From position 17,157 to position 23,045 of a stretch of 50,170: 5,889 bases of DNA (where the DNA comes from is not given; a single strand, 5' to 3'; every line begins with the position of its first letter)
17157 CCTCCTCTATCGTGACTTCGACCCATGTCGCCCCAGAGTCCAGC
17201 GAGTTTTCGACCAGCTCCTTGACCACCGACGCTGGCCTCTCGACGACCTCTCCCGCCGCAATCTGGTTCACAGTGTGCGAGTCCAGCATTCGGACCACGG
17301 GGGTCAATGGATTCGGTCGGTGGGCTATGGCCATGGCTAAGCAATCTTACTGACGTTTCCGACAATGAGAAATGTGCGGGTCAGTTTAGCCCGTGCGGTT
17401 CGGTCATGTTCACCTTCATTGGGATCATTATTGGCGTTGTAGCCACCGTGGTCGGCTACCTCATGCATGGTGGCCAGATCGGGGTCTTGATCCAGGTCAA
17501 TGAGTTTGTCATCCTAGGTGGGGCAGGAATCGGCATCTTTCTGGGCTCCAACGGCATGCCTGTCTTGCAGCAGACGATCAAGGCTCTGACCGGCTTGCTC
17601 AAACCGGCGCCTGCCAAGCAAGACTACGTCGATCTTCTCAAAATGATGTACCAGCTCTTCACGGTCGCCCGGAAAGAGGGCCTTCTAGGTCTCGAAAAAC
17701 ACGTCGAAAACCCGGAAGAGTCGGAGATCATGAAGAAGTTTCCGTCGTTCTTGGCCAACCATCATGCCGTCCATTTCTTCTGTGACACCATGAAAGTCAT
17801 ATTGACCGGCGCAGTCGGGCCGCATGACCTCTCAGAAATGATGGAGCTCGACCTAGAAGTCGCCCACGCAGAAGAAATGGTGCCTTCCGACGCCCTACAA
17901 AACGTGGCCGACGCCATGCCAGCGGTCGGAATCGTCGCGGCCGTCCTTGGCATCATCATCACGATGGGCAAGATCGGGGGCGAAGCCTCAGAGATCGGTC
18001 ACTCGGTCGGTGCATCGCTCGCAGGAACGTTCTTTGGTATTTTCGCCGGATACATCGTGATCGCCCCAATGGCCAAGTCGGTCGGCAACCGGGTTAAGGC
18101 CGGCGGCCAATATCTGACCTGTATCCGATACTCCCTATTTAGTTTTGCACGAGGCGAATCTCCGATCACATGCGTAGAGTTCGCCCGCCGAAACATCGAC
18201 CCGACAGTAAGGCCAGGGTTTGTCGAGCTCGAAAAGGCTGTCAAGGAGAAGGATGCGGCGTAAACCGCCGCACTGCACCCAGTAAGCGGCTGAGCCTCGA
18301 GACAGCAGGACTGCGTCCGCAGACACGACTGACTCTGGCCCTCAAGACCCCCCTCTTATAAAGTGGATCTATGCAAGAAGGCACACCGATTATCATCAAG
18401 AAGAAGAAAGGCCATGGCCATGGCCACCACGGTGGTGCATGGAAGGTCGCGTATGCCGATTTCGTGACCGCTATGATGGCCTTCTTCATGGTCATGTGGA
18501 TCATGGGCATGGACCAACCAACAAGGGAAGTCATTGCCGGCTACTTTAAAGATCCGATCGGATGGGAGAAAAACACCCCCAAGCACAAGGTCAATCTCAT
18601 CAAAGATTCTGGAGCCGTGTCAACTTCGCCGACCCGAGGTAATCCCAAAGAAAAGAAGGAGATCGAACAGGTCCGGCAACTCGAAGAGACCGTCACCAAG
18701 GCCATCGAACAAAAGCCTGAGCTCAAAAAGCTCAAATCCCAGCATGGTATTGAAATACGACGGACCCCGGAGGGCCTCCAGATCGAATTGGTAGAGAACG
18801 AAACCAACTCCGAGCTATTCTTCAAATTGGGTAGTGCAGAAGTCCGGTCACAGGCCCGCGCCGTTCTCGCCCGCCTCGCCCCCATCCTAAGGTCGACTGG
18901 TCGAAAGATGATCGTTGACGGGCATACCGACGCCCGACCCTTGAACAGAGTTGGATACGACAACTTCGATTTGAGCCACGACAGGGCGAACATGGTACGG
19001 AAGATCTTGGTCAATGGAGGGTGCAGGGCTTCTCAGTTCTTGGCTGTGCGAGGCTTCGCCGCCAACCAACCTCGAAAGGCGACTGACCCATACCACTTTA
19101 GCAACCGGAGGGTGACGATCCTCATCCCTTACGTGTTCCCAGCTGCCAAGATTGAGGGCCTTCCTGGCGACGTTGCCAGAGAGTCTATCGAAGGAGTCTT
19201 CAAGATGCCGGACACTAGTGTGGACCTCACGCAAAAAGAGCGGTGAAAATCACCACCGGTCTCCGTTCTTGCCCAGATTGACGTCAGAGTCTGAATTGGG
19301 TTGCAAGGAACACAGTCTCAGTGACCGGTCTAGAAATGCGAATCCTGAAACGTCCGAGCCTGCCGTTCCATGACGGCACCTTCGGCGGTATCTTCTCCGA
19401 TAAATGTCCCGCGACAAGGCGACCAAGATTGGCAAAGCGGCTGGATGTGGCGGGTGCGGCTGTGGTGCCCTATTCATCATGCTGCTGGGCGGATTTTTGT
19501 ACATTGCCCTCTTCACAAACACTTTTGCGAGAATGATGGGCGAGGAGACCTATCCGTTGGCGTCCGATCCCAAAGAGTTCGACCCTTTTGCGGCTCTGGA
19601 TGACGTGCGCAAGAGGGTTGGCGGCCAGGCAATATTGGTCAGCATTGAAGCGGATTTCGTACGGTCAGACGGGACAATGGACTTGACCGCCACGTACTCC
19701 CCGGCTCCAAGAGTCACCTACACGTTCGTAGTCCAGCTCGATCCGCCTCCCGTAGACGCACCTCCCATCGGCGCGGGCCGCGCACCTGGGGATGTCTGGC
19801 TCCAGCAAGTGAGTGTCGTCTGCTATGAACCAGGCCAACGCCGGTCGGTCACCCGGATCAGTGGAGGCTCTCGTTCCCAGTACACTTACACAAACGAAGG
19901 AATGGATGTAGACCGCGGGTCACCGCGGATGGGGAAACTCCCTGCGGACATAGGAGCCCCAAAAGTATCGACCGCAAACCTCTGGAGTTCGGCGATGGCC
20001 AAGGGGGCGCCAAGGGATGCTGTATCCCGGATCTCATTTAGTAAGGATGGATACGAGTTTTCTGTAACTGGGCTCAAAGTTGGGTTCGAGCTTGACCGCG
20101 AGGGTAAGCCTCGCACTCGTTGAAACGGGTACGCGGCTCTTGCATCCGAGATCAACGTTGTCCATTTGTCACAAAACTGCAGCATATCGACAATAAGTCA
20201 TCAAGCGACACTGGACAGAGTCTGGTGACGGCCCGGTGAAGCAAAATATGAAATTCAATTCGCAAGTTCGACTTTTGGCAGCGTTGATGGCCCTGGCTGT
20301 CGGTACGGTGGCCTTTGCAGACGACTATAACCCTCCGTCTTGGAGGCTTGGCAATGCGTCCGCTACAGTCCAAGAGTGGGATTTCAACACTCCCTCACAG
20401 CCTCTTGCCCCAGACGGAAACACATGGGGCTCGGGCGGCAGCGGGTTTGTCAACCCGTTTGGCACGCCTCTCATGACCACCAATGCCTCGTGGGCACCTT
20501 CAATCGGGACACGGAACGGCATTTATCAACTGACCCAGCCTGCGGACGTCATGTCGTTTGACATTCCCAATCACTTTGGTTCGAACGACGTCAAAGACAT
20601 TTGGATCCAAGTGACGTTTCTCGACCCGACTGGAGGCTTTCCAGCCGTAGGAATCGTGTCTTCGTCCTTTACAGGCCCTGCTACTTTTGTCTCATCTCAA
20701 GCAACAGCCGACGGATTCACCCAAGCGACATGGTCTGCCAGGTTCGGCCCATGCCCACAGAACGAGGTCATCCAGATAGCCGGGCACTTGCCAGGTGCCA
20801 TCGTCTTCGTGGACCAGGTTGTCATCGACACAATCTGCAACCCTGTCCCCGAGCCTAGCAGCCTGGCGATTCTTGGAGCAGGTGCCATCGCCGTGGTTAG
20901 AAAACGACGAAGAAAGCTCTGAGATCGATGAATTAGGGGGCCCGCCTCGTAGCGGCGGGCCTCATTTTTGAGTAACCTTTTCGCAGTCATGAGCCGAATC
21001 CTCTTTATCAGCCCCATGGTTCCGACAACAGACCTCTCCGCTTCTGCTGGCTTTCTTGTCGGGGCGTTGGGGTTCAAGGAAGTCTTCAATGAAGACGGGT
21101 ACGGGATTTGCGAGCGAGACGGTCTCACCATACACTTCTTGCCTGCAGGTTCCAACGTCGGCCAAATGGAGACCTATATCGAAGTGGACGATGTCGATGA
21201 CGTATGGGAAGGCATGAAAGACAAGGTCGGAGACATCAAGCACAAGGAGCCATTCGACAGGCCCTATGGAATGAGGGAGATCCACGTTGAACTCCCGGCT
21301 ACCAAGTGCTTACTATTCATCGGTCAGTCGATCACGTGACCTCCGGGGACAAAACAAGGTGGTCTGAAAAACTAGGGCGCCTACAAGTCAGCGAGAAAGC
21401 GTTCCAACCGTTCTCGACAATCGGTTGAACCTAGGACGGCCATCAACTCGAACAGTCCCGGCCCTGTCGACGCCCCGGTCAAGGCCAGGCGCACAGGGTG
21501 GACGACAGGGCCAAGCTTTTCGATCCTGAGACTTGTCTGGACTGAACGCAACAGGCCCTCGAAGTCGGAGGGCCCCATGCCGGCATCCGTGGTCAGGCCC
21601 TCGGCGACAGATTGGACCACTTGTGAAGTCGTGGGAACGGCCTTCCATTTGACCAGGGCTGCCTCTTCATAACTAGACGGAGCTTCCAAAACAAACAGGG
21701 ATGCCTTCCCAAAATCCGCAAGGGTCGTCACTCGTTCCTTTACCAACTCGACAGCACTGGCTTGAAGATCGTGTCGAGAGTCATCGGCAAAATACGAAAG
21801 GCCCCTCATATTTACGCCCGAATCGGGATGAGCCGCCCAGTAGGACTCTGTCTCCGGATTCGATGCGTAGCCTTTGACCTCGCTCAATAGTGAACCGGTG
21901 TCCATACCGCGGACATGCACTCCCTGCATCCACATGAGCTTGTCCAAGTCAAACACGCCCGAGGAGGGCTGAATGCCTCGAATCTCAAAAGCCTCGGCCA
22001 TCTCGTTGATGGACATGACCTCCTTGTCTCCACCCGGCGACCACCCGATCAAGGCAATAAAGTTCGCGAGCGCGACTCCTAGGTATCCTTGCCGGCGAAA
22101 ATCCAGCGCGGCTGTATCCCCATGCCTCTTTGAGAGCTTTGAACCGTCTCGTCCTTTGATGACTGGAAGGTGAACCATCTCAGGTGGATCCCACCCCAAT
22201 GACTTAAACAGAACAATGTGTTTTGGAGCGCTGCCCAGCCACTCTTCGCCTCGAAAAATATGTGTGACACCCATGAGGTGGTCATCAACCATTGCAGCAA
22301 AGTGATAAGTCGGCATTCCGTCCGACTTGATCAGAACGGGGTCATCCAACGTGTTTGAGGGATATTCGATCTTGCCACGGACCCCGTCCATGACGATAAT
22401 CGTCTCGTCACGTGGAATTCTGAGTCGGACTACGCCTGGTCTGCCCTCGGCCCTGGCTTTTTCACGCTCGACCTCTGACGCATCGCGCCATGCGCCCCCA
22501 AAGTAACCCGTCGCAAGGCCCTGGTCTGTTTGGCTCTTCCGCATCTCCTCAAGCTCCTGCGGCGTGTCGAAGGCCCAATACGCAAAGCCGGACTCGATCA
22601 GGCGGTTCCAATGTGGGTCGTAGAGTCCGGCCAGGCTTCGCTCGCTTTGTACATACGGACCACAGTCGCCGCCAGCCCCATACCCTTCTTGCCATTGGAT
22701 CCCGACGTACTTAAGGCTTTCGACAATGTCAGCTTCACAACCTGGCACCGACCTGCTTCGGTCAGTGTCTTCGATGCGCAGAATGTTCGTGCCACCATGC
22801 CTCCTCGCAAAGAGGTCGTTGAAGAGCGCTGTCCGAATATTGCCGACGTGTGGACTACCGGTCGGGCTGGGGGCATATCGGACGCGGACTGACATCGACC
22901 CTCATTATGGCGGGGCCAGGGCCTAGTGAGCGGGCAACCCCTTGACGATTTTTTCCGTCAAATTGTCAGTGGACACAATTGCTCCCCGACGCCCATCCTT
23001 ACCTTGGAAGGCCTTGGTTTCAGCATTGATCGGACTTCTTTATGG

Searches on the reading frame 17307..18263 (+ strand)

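Call 30: search_protein_families(library=pfam, proteins=[window:17307-18263:+], max_evalue=0.001)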
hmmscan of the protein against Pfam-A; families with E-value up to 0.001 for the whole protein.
window:17307-18263:+ (318 aa): 2 families
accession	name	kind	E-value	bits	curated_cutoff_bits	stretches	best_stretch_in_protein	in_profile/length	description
PF20560.3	MotA_N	-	6.8e-21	74.7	27.3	1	37-125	1-91/91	Motility protein A N-terminal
PF01618.21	MotA_ExbB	-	5.1e-11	42.8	22.9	1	167-264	19-119/127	MotA/TolQ/ExbB proton channel family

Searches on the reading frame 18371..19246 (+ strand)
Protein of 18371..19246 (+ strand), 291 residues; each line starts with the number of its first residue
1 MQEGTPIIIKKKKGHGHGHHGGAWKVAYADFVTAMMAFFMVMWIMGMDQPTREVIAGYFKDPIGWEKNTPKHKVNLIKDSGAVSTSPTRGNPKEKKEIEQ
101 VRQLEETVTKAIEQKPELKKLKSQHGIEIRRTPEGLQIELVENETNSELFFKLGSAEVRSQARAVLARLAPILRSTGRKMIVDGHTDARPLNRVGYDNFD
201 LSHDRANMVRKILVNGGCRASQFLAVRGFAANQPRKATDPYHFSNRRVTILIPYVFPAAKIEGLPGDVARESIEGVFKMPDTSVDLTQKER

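Call 30: search_protein_families(library=pfam, proteins=[window:18371-19246:+], max_evalue=0.001)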
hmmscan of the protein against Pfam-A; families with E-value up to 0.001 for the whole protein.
window:18371-19246:+ (291 aa): 2 families
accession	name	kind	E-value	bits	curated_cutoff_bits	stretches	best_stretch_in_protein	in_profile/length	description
PF13677.11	MotB_plug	-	1.5e-19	69.7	24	1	10-62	2-57/58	Membrane MotB of proton-channel complex MotA/MotB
PF00691.25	OmpA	-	1.9e-12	47.8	27.2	1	150-239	1-89/98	OmpA family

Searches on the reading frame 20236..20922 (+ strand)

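Call 30: search_protein_families(library=pfam, proteins=[window:20236-20922:+], max_evalue=0.001)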
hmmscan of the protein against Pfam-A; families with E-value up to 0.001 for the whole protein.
window:20236-20922:+ (228 aa): 1 family
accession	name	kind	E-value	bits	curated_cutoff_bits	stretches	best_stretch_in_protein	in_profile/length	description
PF07589.16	PEP-CTERM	-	3.5e-06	27.3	20.7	1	203-225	1-24/24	PEP-CTERM motif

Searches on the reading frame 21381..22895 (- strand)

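Call 8: search_protein_families(library=pfam, proteins=[window:21381-22895:-], max_evalue=0.01)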
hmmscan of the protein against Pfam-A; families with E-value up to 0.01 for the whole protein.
window:21381-22895:- (504 aa): 2 families
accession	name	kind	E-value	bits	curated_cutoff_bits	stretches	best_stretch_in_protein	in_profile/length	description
PF00749.27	tRNA-synt_1c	-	7.3e-86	288.4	23.4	1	3-322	2-314/314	tRNA synthetases class I (E and Q), catalytic domain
PF19269.4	Anticodon_2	-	9e-22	78.4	23.6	1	375-500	13-140/141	Anticodon binding domain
